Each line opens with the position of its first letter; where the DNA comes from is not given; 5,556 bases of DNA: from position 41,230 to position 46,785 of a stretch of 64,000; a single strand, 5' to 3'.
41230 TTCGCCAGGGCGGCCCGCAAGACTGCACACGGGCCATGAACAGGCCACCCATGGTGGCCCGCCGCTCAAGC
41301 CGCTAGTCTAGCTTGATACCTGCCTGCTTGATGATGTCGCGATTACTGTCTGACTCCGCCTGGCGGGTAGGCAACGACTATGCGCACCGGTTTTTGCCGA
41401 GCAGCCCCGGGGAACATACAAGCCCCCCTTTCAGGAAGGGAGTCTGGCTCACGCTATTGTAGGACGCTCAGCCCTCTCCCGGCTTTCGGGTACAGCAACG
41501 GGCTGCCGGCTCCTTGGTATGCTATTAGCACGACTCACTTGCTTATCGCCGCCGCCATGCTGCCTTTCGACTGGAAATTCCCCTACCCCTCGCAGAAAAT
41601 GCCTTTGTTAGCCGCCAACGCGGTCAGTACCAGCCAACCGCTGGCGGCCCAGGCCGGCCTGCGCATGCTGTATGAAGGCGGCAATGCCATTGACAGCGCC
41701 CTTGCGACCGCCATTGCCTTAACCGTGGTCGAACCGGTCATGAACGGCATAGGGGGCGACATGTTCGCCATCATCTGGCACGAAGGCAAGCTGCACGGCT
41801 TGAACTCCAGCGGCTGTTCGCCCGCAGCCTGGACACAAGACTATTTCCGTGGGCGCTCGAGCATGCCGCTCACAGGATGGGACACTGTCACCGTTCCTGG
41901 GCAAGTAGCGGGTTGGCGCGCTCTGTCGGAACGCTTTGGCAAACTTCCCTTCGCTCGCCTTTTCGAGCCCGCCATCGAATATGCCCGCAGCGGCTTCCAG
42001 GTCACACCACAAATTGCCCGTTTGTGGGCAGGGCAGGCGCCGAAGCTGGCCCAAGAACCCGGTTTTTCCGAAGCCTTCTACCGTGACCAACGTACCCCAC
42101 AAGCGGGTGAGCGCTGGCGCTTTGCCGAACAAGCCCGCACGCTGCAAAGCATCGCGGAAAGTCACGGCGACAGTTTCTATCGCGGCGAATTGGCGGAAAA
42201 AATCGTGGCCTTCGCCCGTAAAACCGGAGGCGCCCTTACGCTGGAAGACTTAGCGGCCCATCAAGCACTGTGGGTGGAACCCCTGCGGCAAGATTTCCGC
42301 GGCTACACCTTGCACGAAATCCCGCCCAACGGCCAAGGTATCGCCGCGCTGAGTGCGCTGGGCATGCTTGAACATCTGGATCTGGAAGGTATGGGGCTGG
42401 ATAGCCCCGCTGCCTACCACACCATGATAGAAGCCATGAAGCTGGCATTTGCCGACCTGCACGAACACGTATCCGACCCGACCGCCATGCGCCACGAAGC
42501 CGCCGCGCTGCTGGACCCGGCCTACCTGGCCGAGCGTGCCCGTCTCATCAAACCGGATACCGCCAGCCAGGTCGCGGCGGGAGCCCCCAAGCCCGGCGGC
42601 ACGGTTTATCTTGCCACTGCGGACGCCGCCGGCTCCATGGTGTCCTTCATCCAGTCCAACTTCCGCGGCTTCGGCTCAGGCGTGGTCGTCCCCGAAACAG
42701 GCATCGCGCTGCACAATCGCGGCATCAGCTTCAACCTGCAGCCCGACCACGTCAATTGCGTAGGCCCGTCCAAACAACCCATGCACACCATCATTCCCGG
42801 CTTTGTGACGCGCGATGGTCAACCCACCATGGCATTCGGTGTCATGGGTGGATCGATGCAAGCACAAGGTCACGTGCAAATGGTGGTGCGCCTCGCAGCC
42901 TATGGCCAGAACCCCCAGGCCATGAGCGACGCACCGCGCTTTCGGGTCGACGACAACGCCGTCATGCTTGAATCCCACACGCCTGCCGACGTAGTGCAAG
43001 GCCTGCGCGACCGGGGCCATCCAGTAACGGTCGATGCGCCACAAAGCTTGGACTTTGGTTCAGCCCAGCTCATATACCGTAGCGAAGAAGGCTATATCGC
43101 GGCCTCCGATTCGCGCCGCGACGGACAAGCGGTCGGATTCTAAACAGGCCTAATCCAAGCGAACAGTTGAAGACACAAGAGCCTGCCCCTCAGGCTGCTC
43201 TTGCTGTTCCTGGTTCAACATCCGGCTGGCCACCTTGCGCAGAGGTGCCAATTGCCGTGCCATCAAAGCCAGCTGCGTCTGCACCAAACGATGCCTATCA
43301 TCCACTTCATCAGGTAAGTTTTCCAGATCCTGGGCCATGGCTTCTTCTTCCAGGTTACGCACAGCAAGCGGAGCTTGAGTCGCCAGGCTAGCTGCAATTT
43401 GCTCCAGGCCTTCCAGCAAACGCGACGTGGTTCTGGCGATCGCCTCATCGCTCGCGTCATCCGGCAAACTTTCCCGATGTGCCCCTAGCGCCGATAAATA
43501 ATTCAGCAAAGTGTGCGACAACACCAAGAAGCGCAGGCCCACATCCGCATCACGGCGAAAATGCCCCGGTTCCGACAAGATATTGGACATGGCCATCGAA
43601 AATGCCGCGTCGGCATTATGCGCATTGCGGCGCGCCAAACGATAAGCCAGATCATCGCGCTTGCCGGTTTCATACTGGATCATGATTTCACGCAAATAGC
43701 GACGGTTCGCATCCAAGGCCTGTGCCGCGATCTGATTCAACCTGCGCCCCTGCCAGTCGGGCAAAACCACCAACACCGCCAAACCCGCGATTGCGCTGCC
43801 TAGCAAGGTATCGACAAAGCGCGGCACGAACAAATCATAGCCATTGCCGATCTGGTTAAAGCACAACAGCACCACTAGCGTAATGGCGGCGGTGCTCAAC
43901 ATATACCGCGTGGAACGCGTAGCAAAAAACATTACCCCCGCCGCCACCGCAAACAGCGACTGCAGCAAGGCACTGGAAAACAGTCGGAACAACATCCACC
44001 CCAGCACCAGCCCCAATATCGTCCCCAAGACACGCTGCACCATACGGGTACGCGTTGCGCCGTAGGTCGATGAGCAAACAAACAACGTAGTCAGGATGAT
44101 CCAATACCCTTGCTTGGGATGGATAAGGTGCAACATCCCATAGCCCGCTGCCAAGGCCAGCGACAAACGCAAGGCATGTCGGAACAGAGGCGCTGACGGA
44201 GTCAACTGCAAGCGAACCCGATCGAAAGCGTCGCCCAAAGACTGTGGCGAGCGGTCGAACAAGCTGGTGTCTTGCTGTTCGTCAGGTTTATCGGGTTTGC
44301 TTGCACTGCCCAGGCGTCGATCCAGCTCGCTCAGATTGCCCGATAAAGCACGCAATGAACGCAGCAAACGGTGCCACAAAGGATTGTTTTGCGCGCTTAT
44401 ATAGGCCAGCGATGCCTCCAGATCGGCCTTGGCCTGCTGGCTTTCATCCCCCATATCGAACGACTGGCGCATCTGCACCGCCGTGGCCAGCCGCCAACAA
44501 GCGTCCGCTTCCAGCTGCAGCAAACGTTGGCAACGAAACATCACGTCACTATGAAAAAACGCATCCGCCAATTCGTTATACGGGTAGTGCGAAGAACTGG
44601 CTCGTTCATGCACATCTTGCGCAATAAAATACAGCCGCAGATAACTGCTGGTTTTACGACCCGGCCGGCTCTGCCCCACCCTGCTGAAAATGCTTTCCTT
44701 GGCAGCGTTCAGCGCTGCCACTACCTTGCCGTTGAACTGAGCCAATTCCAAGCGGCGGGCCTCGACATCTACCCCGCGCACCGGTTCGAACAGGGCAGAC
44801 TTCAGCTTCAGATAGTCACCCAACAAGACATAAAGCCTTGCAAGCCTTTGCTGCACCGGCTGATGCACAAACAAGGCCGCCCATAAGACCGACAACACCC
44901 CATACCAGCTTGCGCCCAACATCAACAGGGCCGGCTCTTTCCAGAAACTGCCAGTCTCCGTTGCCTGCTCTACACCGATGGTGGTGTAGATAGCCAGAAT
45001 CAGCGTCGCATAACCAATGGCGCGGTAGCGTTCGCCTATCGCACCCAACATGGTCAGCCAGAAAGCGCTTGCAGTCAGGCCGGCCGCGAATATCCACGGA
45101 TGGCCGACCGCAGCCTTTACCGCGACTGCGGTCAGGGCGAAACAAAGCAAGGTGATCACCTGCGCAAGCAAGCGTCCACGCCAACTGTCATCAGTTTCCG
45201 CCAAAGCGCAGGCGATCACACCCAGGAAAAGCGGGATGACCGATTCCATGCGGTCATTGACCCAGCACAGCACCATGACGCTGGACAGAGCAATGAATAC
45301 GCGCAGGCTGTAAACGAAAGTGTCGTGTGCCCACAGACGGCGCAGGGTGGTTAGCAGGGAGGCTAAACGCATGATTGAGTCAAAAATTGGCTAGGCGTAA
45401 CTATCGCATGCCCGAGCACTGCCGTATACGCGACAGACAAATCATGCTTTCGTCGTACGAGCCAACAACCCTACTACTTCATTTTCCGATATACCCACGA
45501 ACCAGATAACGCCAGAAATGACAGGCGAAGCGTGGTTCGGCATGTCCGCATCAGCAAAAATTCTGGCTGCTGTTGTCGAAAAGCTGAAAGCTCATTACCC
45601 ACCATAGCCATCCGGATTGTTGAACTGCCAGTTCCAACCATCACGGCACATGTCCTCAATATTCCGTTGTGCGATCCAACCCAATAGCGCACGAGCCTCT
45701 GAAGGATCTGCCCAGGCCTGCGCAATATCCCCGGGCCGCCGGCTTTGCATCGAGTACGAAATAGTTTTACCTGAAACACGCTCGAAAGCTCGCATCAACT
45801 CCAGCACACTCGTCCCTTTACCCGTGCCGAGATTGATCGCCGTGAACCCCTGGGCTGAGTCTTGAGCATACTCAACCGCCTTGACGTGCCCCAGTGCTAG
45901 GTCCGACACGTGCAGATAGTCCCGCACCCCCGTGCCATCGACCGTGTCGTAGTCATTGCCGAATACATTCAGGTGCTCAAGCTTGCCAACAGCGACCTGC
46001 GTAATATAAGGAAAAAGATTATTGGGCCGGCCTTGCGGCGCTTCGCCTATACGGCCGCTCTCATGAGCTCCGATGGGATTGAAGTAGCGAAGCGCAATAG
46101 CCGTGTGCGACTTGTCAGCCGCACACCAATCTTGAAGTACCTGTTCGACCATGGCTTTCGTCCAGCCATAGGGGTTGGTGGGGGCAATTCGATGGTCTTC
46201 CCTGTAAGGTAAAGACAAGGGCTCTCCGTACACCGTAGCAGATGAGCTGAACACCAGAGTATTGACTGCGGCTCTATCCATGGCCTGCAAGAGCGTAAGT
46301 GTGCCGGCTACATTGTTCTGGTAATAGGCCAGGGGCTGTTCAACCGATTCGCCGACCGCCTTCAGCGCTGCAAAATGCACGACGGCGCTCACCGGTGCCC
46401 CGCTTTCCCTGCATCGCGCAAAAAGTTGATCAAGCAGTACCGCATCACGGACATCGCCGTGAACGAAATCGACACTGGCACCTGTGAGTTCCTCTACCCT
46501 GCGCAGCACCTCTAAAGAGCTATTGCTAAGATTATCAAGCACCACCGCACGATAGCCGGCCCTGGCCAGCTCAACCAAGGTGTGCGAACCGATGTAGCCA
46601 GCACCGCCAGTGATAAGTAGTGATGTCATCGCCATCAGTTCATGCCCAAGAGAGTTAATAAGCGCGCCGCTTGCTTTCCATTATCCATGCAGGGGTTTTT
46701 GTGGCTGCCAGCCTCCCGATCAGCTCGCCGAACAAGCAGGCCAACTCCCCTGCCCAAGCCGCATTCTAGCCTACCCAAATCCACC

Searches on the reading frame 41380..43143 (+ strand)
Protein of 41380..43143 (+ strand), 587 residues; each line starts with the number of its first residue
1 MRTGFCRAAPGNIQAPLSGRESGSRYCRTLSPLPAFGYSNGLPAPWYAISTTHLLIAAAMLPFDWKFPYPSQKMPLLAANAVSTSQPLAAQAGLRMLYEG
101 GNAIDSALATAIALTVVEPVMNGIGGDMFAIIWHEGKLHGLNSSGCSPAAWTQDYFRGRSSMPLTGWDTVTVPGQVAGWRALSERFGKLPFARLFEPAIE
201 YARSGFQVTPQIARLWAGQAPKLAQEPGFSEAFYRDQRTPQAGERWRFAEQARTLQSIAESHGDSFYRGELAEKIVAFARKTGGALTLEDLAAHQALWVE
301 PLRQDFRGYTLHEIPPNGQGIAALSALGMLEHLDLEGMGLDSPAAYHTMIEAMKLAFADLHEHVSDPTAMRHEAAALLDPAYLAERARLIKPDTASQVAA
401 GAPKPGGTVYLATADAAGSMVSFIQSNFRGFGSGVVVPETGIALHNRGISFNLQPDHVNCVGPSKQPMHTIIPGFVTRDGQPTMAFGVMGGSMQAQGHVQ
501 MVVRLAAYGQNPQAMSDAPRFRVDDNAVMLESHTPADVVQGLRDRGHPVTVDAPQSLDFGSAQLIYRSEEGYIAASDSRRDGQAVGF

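Call 58: search_protein_families(library=pfam, proteins=[window:41380-43143:+], max_evalue=0.00001)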
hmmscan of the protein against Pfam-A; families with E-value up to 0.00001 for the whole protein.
window:41380-43143:+ (587 aa): 1 family
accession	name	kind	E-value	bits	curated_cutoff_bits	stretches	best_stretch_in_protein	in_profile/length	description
PF01019.26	G_glu_transpept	-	7.7e-156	520.3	27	1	95-582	2-512/512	Gamma-glutamyltranspeptidase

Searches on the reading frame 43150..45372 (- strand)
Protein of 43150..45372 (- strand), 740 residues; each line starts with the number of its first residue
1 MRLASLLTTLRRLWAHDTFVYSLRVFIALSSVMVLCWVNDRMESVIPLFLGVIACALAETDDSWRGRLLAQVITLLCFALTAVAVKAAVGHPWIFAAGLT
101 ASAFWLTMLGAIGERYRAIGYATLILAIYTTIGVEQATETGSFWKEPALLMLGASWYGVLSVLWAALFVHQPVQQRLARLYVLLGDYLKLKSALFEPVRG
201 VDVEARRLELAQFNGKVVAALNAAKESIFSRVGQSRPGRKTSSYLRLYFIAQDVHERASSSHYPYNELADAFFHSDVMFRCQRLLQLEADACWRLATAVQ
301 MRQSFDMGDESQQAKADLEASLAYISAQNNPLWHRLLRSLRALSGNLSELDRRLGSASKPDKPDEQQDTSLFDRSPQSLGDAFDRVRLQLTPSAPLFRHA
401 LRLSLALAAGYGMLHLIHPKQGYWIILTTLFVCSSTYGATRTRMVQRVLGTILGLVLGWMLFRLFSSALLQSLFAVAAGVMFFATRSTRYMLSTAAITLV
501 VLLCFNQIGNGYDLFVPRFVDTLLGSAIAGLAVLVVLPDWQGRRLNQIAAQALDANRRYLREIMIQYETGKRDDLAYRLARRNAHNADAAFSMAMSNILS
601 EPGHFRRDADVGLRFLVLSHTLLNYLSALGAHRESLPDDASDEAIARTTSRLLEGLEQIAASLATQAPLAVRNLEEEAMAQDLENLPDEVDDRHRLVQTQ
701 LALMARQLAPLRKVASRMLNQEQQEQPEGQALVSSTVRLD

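Call 58: search_protein_families(library=pfam, proteins=[window:43150-45372:-], max_evalue=0.00001)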
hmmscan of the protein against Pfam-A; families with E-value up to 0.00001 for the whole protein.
window:43150-45372:- (740 aa): 4 families
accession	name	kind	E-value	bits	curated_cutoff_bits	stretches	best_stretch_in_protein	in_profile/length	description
PF12805.13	FUSC-like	-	3.8e-96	321.9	22.1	1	72-354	3-284/284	FUSC-like inner membrane protein yccS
PF13515.12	FUSC_2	-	4.6e-22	78.9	25.6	1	414-529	6-123/126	Fusaric acid resistance protein-like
PF04632.18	FUSC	-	1.6e-12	47.4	30.9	1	400-726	5-335/660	Fusaric acid resistance protein family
PF11744.14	ALMT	-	5.3e-06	26.1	20.6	0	420-596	39-229/471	Aluminium activated malate transporter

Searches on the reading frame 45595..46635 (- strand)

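Call 58: search_protein_families(library=pfam, proteins=[window:45595-46635:-], max_evalue=0.00001)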
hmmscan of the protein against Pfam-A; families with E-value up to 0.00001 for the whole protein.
window:45595-46635:- (346 aa): 9 families
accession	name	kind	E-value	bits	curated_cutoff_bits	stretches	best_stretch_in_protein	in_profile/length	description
PF16363.11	GDP_Man_Dehyd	-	4.2e-57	194.5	27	1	7-332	1-331/332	GDP-mannose 4,6 dehydratase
PF01370.27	Epimerase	-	9e-50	169.8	20.9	1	7-262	2-233/240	NAD dependent epimerase/dehydratase family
PF02719.21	Polysacc_synt_2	-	1.1e-15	58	20.2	1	6-190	1-174/293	Polysaccharide biosynthesis protein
PF01073.25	3Beta_HSD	-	3.5e-13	49.7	22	1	7-167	1-157/280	3-beta hydroxysteroid dehydrogenase/isomerase family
PF08659.16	KR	-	3.6e-13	50.2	22.6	1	6-144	3-149/180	KR domain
PF04321.23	RmlD_sub_bind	-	2.2e-11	43.8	27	1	5-170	2-139/287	RmlD substrate binding domain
PF00106.31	adh_short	-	3e-09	37.1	26.6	1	7-119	4-123/195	short chain dehydrogenase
PF07993.18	NAD_binding_4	-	9e-07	28.7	20.1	1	8-175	1-196/258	Male sterility protein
PF13561.12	adh_short_C2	-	3.7e-06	27.1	27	1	15-169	8-156/236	Enoyl-(Acyl carrier protein) reductase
